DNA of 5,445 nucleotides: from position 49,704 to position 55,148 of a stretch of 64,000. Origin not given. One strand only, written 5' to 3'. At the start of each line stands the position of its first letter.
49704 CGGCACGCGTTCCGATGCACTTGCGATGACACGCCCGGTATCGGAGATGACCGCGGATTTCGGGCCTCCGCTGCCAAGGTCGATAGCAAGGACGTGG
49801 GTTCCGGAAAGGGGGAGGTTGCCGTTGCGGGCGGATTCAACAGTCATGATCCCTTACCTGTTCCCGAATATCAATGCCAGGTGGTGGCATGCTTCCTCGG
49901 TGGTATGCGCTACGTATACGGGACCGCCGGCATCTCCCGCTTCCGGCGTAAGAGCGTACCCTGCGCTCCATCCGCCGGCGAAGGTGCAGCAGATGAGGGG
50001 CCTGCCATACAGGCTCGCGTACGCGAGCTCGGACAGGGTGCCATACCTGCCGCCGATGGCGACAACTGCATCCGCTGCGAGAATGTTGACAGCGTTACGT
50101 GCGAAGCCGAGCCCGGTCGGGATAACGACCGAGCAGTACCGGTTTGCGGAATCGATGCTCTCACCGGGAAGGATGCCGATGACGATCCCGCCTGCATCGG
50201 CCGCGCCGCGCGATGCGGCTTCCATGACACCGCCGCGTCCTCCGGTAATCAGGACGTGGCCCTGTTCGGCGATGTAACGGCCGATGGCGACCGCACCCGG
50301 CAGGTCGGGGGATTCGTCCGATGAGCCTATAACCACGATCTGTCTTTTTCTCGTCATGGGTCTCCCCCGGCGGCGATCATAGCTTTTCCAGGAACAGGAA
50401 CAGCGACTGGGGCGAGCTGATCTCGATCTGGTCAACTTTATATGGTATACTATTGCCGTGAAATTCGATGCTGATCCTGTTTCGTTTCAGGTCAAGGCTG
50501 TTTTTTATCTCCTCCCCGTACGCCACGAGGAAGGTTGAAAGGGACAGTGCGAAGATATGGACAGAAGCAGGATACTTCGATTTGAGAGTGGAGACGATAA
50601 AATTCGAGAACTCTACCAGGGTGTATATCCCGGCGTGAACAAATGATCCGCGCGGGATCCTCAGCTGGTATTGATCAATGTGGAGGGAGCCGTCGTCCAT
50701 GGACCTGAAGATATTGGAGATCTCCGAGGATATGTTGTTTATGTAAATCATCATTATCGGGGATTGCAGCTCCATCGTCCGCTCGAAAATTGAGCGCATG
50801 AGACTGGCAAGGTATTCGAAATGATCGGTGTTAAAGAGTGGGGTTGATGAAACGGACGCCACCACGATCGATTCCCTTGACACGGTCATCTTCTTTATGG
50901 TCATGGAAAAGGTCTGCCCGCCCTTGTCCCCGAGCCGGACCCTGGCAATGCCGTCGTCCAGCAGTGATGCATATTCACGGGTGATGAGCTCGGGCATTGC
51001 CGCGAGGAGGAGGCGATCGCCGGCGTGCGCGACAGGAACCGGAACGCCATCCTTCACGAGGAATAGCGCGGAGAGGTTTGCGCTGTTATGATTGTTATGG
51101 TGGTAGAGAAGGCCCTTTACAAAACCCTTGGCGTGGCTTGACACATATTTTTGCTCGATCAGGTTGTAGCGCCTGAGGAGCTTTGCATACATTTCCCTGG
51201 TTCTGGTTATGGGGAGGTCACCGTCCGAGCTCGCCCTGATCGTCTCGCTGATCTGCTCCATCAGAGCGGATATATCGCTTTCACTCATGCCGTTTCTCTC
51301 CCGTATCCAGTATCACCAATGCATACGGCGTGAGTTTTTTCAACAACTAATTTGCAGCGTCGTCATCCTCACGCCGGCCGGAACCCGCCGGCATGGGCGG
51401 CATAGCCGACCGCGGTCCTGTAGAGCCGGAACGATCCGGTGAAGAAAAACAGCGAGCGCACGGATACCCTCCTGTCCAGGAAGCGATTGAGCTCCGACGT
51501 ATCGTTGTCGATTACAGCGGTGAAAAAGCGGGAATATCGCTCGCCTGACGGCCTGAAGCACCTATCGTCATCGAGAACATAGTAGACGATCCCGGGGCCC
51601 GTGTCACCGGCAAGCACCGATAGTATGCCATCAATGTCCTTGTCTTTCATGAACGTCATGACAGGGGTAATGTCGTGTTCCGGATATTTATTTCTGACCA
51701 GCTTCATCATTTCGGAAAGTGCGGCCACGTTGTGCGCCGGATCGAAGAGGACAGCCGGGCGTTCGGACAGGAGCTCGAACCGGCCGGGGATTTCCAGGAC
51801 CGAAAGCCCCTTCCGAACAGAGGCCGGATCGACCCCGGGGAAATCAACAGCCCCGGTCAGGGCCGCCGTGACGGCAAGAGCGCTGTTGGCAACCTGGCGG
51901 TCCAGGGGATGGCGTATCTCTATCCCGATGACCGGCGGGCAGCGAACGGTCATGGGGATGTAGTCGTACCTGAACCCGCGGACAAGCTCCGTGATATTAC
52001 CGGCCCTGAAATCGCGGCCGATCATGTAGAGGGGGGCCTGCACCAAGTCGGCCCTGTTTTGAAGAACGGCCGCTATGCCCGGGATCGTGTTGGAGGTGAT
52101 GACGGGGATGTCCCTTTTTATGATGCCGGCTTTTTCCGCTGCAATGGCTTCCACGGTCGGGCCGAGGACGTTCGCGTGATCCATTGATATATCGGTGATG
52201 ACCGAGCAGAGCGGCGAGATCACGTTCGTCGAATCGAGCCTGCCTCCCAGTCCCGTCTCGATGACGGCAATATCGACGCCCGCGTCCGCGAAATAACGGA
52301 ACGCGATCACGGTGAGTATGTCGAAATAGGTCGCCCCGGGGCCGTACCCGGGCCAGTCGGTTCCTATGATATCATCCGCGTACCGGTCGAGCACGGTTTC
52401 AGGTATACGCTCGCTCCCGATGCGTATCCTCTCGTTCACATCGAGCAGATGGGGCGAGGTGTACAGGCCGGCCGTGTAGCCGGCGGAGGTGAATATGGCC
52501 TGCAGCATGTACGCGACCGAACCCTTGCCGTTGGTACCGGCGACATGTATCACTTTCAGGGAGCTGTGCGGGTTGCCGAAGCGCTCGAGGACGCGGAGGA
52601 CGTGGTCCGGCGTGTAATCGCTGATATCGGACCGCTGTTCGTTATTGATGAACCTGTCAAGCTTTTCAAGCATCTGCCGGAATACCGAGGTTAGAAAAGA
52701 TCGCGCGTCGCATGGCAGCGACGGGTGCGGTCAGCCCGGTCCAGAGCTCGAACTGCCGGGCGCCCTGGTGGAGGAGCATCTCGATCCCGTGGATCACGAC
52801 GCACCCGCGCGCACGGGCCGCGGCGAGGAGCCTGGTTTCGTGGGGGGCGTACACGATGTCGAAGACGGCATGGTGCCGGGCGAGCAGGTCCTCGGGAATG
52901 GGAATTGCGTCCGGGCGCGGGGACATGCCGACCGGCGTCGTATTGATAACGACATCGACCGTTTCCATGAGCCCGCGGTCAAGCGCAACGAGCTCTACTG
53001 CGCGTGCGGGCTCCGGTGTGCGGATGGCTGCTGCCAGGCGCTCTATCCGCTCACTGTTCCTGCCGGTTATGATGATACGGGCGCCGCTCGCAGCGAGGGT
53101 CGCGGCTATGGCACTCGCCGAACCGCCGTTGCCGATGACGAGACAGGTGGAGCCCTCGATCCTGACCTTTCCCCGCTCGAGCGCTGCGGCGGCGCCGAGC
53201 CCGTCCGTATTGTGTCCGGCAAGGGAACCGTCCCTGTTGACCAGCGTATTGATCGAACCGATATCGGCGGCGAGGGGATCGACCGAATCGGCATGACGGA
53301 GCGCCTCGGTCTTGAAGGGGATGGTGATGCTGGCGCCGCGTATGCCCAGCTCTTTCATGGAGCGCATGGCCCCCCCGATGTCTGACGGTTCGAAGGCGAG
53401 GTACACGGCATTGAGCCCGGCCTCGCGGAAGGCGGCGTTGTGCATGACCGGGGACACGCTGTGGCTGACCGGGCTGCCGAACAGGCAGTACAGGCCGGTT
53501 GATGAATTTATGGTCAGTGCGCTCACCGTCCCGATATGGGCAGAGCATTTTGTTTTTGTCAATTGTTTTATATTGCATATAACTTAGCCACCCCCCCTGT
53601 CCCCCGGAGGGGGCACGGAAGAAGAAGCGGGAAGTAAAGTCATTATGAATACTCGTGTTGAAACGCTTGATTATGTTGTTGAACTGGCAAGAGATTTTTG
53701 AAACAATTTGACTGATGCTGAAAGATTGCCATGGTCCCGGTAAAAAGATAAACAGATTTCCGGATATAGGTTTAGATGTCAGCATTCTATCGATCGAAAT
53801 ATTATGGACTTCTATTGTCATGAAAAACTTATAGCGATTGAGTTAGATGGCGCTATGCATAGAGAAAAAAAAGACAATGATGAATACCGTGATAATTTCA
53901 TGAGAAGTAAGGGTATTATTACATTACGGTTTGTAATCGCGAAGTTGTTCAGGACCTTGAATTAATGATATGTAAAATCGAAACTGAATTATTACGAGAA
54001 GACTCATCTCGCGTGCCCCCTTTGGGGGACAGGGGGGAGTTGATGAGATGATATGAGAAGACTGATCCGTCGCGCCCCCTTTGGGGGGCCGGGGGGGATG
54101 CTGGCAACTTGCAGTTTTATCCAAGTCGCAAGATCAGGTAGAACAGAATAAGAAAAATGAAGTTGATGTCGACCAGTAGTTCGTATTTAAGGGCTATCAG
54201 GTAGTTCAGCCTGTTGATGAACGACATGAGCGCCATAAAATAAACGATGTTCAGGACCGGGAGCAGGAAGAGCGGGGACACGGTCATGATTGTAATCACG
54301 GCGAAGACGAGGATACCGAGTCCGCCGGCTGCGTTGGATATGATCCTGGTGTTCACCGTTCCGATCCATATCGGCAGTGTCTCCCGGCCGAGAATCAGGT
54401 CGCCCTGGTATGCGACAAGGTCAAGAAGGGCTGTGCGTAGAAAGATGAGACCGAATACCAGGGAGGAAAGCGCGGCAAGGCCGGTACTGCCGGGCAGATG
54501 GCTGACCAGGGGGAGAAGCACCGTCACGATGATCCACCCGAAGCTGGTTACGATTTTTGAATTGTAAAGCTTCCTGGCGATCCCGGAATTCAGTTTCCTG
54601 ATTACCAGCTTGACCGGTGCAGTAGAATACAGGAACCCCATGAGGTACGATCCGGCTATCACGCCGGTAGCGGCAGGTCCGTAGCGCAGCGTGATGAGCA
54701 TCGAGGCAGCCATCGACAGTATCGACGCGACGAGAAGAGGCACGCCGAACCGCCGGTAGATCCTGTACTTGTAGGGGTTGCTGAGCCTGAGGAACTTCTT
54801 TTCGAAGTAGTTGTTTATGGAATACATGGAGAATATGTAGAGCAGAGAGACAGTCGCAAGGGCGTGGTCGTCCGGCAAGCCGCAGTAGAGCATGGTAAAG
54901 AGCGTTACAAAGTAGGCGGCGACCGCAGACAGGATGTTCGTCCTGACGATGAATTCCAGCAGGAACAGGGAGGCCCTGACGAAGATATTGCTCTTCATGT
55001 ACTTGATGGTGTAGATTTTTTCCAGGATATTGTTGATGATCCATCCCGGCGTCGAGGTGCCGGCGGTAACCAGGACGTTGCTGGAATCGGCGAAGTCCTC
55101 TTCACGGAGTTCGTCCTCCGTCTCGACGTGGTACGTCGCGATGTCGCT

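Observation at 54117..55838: IspH (last MEP-pathway enzyme) fused to a polytopic UbiA-like membrane domain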

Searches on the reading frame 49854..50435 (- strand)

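Call 51: search_protein_families(library=pfam, proteins=[window:49854-50435:-], max_evalue=0.01)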
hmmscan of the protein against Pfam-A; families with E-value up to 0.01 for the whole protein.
window:49854-50435:- (193 aa): 2 families
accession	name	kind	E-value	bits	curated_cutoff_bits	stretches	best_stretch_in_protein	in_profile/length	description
PF18306.6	LDcluster4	-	9.2e-43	145.9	26.3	1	30-156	1-125/151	SLOG cluster4 family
PF03641.19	Lysine_decarbox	-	2e-05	25.2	27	1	71-139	1-71/131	Possible lysine decarboxylase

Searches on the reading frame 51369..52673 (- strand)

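Call 51: search_protein_families(library=pfam, proteins=[window:51369-52673:-], max_evalue=0.01)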
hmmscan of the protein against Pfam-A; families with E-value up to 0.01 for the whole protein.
window:51369-52673:- (434 aa): 2 families
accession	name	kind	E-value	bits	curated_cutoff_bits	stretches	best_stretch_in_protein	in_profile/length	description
PF08245.18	Mur_ligase_M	-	1.6e-08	35.2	24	1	44-187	1-112/200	Mur ligase middle domain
PF02875.26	Mur_ligase_C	-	6.3e-05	24.2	28.4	1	297-355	1-66/127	Mur ligase, glutamate ligase domain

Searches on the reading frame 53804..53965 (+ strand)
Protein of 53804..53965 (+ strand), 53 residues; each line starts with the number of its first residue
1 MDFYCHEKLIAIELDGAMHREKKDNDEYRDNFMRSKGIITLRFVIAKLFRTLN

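Call 76: search_protein_families(library=pfam, proteins=[window:53804-53965:+], max_evalue=1)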
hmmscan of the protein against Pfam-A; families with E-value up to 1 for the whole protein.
window:53804-53965:+ (53 aa): 3 families
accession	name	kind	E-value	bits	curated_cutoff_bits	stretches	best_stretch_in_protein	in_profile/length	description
PF04480.18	DUF559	-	6.8e-10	39.2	20.6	1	1-48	46-93/109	Protein of unknown function (DUF559)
PF18741.7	MTES_1575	-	0.006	17.1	38.2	1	7-47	37-80/96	REase_MTES_1575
PF10881.14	DUF2726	-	0.03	14.5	24.7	1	9-43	72-108/126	Protein of unknown function (DUF2726)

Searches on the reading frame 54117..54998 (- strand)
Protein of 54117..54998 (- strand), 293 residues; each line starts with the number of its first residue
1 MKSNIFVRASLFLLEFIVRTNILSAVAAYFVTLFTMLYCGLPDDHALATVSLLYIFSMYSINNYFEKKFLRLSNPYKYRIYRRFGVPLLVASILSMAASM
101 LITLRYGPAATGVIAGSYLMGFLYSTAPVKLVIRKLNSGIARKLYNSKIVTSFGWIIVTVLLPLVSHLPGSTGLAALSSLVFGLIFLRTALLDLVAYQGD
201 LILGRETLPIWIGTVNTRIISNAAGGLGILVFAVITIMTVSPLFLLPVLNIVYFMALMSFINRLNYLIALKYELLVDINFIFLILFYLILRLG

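Call 3: search_protein_families(library=pfam, proteins=[window:54117-54998:-], max_evalue=1)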
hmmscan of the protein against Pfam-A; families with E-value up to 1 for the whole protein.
window:54117-54998:- (293 aa): 1 family
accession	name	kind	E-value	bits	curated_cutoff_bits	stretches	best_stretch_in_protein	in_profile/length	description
PF01040.23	UbiA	-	0.0011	18.8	34.2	1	48-258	28-219/250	UbiA prenyltransferase family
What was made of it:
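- Pfam UbiA is below threshold for this protein (call 3). Pfam UbiA scores only 18 bits (call 3).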

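Call 4: search_protein_families(library=ncbifam, proteins=[window:54117-54998:-], max_evalue=1)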
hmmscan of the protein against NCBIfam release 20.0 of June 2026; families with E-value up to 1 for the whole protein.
window:54117-54998:- (293 aa): 1 family
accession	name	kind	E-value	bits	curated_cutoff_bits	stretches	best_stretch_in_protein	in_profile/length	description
NF005742.0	PRK07566.1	equivalog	0.033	13.3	313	1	90-244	115-262/315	chlorophyll synthase ChlG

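Call 5: find_homologous_proteins(query=window:54117-54998:-, max_evalue=0.001)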
Query window:54117-54998:- (293 aa): 19 proteins with E <= 0.001 among 6243 candidates.
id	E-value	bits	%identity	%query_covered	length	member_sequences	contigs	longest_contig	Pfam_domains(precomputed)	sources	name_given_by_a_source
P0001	2.5e-130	452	83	89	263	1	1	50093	PF01040.24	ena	-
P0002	3.1e-106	373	78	77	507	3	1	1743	PF02401.24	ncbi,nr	ncbi:MAG TPA: 4-hydroxy-3-methylbut-2-enyl diphosphate reductase, partial [Spirochaetota bacterium]|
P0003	7.8e-102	359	77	77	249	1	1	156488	PF01040.24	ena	-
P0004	2.5e-92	328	57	99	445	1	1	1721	PF01040.24,PF02401.24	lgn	-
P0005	1.0e-85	306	58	94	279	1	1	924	PF01040.24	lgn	-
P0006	1.8e-77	279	52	93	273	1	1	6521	-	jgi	jgi:hypothetical protein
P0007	3.4e-73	265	56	80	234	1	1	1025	PF01040.24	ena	-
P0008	2.2e-69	252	55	80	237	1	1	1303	PF01040.24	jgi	jgi:4-hydroxy-3-methylbut-2-enyl diphosphate reductase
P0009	2.2e-68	249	56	75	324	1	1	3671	PF02401.24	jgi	jgi:hypothetical protein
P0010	6.4e-65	238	43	99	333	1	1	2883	PF02401.24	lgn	-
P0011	6.8e-59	218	45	88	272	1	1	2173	PF01040.24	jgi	jgi:hypothetical protein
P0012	7.6e-56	208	42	95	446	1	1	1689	PF02401.24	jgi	jgi:hypothetical protein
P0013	1.5e-50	191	43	85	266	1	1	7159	-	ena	-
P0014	4.0e-50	189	41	96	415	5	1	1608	PF02401.24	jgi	jgi:4-hydroxy-3-methylbut-2-enyl diphosphate reductase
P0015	4.5e-44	169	41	75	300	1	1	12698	-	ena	-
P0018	9.9e-42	162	36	97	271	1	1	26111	-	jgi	-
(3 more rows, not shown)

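Call 6: find_encoding_contigs(protein=P0001, flank=6000, max_places=3)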
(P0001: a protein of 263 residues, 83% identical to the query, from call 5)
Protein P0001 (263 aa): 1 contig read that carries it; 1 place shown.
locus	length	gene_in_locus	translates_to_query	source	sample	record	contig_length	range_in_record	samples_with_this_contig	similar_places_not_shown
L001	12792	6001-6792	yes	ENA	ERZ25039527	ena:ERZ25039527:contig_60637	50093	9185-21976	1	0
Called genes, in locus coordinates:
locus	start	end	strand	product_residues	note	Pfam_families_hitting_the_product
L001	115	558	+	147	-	-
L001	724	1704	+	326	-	PF21687:T2SSK_1st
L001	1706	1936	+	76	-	-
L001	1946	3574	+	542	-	PF11104:PilM_2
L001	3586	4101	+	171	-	PF04612:T2SSM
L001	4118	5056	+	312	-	-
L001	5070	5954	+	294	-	PF02401:LYTB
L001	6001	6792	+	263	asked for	PF01040:UbiA (faint)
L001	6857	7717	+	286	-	PF08501:Shikimate_dh_N, PF01488:Shikimate_DH, PF03807:F420_oxidored (weak), PF18317:SDH_C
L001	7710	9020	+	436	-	PF08245:Mur_ligase_M, PF02875:Mur_ligase_C (weak)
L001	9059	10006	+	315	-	-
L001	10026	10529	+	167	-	PF18306:LDcluster4, PF03641:Lysine_decarbox (weak)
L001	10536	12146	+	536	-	PF00370:FGGY_N, PF02782:FGGY_C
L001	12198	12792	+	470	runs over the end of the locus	PF00282:Pyridoxal_deC, PF01041:DegT_DnrJ_EryC1 (faint)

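Call 7: find_encoding_contigs(protein=P0003, flank=6000, max_places=3)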
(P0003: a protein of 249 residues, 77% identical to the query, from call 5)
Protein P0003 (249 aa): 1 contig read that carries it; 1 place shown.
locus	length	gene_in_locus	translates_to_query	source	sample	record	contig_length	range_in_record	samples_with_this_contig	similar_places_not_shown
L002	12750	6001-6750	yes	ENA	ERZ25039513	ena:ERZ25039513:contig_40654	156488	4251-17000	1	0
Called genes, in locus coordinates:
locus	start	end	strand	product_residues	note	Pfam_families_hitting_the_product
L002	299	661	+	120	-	PF11612:T2SSJ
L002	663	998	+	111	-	-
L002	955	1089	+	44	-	-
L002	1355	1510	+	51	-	-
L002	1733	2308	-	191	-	-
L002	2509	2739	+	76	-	-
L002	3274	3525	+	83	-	-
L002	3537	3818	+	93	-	PF04612:T2SSM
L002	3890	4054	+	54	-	-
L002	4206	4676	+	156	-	-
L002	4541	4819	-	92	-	-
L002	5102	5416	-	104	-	-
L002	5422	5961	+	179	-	PF02401:LYTB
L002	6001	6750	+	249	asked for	PF01040:UbiA (weak)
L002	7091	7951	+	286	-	PF08501:Shikimate_dh_N, PF01488:Shikimate_DH, PF18317:SDH_C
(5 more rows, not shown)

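Call 8: find_encoding_contigs(protein=P0018, flank=6000, max_places=3)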
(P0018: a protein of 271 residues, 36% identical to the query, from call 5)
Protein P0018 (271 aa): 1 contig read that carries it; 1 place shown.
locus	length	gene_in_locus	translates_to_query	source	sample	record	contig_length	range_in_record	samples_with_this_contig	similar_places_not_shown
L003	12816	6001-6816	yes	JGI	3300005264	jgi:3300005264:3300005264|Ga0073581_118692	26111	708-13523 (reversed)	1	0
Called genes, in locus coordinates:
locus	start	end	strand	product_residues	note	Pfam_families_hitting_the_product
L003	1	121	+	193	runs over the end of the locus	PF07963:N_methyl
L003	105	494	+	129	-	PF07963:N_methyl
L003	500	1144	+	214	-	PF07963:N_methyl, PF11612:T2SSJ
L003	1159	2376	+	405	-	PF21687:T2SSK_1st, PF03934:T2SSK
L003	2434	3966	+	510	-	PF11104:PilM_2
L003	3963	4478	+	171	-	PF04612:T2SSM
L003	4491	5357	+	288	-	-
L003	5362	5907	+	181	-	PF02401:LYTB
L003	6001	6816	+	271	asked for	-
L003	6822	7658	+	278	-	PF08501:Shikimate_dh_N, PF01488:Shikimate_DH, PF18317:SDH_C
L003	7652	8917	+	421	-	PF08245:Mur_ligase_M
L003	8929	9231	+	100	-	-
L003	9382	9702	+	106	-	-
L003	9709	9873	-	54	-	-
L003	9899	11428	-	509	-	PF01210:NAD_Gly3P_dh_N, PF07479:NAD_Gly3P_dh_C, PF20618:GPD_NAD_C_bact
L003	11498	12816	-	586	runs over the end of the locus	PF03979:Sigma70_r1_1, PF00140:Sigma70_r1_2, PF04542:Sigma70_r2, PF04539:Sigma70_r3, PF04545:Sigma70_r4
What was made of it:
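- Three related contigs (L001-L003) have ispH and the membrane gene called separately (calls 6-8).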

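Call 19: find_related_loci(query=A3, collection=genome_contigs, flank=8000)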
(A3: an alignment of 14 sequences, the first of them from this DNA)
Query A3 (291 aa) in genome_contigs; peptide patterns used: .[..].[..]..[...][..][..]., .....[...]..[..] (x = any residue, [..] = any of these).
61 stretches matched a pattern; 44 encode a relative of the query (tblastn E <= 1e-3); 43 distinct loci.
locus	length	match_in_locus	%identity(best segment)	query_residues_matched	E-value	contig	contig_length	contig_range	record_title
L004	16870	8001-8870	79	1-290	7e-151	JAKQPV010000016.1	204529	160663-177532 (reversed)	MAG: Spirochaetota bacterium isolate USMO_maxbin.118 k141_823876, whole genome shotgun sequence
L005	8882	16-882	56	1-289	1e-97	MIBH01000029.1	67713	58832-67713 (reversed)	MAG: Spirochaetes bacterium RBG_13_51_14 RBG_13_scaffold_228, whole genome shotgun sequence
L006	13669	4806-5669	53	2-289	1e-94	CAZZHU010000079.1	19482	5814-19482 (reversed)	MAG TPA_asm: uncultured Leptospirales bacterium isolate SRP192927_co6_673 genome assembly, contig: NODE_6099_length_1948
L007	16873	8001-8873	53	1-291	3e-94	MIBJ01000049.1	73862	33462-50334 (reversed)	MAG: Spirochaetes bacterium RBG_16_49_21 RBG_16_scaffold_438, whole genome shotgun sequence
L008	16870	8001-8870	54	1-290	3e-94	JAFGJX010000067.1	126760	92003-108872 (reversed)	MAG: Spirochaetes bacterium isolate Zod_Metabat.30 k87_6829470, whole genome shotgun sequence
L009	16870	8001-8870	53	2-291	3e-90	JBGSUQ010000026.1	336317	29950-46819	MAG: Spirochaetota bacterium isolate JTS-AC436 k141_616288, whole genome shotgun sequence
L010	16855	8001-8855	53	1-285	3e-90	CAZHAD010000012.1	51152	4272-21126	MAG TPA_asm: uncultured Leptospirales bacterium isolate SRP185410_co2_360 genome assembly, contig: NODE_600_length_51152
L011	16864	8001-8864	52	2-289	2e-89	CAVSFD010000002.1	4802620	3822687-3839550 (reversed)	MAG: uncultured Spirochaetota bacterium isolate MFD02979.bin.1.65 genome assembly, contig: contig_47028, whole genome sh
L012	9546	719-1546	52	2-277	2e-86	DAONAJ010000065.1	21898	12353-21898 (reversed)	MAG TPA_asm: Spirochaetota bacterium isolate AMR_MDS_3976 NODE_2049_length_21898_cov_6.045415, whole genome shotgun sequ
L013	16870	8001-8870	49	1-290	7e-86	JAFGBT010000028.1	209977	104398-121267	MAG: Spirochaetes bacterium isolate Zod_Metabat.1046 k87_6272078, whole genome shotgun sequence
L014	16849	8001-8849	52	1-283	3e-84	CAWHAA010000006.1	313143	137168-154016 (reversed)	MAG: uncultured Spirochaetota bacterium isolate MFD04716.bin.2.40 genome assembly, contig: contig_37591, whole genome sh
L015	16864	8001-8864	51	2-289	2e-84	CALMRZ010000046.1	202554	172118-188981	MAG TPA_asm: uncultured Spirochaetes bacterium isolate SRR5007357_bin.202_CONCOCT_v1.1_MAG genome assembly, contig: ERZ7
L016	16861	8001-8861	51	2-288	6e-81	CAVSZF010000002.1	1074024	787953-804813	MAG: uncultured Spirochaetota bacterium isolate MFD04716.bin.1.88 genome assembly, contig: contig_18181, whole genome sh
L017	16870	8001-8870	46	1-290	7e-76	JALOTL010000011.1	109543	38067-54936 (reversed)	MAG: Spirochaetes bacterium isolate Prado232 scaffold_48, whole genome shotgun sequence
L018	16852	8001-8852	45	1-284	6e-73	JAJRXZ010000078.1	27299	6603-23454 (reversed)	MAG: Spirochaetes bacterium isolate Dive96_bin3.202 k141_3985532, whole genome shotgun sequence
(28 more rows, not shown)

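Call 20: search_solved_structures(query=A3, max_evalue=10, show_alignments=3)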
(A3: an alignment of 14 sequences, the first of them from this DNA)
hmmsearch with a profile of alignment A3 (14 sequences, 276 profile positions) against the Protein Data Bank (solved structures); distinct sequences matched with E-value up to 10: 0.
